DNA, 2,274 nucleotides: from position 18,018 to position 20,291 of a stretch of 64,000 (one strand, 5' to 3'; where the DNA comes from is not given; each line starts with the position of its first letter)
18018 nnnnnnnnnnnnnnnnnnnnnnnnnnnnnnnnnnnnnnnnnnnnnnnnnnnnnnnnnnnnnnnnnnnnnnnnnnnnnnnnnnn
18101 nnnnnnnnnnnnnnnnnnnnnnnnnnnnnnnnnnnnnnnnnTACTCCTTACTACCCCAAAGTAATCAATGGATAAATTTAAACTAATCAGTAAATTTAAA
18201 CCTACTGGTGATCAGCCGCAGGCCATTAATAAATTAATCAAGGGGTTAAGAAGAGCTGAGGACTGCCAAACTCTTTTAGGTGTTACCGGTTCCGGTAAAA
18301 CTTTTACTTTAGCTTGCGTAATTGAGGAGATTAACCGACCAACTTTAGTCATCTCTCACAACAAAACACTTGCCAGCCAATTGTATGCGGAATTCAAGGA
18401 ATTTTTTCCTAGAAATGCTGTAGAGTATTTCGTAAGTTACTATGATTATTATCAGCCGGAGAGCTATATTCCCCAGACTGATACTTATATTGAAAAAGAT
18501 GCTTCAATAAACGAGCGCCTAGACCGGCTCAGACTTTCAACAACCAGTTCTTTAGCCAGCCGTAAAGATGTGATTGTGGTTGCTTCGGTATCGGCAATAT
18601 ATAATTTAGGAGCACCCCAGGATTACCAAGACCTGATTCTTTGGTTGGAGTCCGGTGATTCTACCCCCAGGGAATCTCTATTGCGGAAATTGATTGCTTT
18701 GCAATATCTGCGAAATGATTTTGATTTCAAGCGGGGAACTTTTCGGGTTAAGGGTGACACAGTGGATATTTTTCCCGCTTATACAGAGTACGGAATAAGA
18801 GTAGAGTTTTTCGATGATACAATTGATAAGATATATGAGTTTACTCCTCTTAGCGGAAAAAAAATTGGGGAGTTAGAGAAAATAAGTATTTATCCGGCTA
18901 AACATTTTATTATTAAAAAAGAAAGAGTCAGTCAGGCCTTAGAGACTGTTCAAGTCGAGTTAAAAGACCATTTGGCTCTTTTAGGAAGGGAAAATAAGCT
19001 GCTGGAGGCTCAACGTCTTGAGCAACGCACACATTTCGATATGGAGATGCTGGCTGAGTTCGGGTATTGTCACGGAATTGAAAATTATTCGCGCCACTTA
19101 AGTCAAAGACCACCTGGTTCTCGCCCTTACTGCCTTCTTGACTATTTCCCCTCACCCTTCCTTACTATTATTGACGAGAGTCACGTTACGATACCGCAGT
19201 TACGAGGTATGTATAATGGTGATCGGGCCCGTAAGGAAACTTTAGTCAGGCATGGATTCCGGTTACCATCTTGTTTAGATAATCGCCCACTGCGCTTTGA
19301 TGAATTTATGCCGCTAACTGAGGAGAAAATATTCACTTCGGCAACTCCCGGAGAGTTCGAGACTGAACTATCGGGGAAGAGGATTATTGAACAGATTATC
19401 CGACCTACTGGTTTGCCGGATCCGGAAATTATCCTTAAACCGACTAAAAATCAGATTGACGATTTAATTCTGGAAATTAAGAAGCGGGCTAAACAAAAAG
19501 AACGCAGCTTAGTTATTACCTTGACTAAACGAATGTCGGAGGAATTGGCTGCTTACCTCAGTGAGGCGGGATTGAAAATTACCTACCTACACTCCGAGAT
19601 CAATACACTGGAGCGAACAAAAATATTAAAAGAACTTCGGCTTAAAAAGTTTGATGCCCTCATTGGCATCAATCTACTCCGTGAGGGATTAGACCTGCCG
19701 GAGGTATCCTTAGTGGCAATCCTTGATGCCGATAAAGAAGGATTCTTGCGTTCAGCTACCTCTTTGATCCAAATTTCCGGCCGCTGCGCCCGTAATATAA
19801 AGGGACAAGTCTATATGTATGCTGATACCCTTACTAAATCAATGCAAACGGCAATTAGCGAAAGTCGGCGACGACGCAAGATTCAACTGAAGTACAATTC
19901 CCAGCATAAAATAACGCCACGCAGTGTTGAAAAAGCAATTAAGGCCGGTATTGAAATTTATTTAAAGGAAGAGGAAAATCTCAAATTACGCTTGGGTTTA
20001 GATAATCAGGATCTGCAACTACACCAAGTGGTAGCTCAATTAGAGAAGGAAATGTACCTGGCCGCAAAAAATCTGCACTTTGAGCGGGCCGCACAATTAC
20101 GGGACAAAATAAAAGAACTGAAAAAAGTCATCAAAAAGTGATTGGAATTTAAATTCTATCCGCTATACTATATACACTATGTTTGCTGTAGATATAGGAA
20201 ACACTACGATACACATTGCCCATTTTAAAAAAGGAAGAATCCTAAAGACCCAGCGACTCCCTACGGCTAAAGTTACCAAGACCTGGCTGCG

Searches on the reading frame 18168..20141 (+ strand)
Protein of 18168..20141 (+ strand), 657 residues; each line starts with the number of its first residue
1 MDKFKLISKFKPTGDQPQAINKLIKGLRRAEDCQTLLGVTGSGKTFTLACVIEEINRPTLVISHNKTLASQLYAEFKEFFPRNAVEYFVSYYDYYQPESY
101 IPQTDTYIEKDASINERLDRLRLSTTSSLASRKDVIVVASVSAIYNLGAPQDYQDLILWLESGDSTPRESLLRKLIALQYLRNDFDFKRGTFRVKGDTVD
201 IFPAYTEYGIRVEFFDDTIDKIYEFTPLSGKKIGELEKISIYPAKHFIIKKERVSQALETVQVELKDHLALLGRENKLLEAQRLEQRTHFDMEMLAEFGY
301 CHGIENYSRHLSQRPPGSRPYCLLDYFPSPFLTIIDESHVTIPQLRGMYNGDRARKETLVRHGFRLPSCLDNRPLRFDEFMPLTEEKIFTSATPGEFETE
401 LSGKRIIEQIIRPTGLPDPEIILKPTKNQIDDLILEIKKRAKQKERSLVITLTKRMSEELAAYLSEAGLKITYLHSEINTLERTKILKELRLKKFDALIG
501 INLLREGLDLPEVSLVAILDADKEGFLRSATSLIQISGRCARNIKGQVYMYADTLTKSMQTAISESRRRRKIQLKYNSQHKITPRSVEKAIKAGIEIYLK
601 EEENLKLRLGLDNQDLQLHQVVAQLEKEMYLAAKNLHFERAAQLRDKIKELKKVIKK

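Call 65: search_protein_families(library=pfam, proteins=[window:18168-20141:+], max_evalue=0.00001)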
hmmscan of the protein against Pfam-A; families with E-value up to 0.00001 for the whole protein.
window:18168-20141:+ (657 aa): 6 families
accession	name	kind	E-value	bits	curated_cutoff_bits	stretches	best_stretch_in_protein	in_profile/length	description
PF17757.6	UvrB_inter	-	2.2e-34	117.9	22.9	1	159-247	2-91/91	UvrB interaction domain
PF12344.14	UvrB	-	1.9e-19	69.7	27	1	550-592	1-43/43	Ultra-violet resistance protein B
PF00271.37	Helicase_C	-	9.6e-19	68.1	23.5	1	433-543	9-109/110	Helicase conserved C-terminal domain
PF04851.21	ResIII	-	1e-10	42.2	22.5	1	10-118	2-114/164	Type III restriction enzyme, res subunit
PF02151.25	UVR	-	1.2e-10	41.2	21.5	1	621-653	3-35/36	UvrB/uvrC motif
PF00270.35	DEAD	-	4.6e-06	26.9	26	0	15-82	3-71/167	DEAD/DEAH box helicase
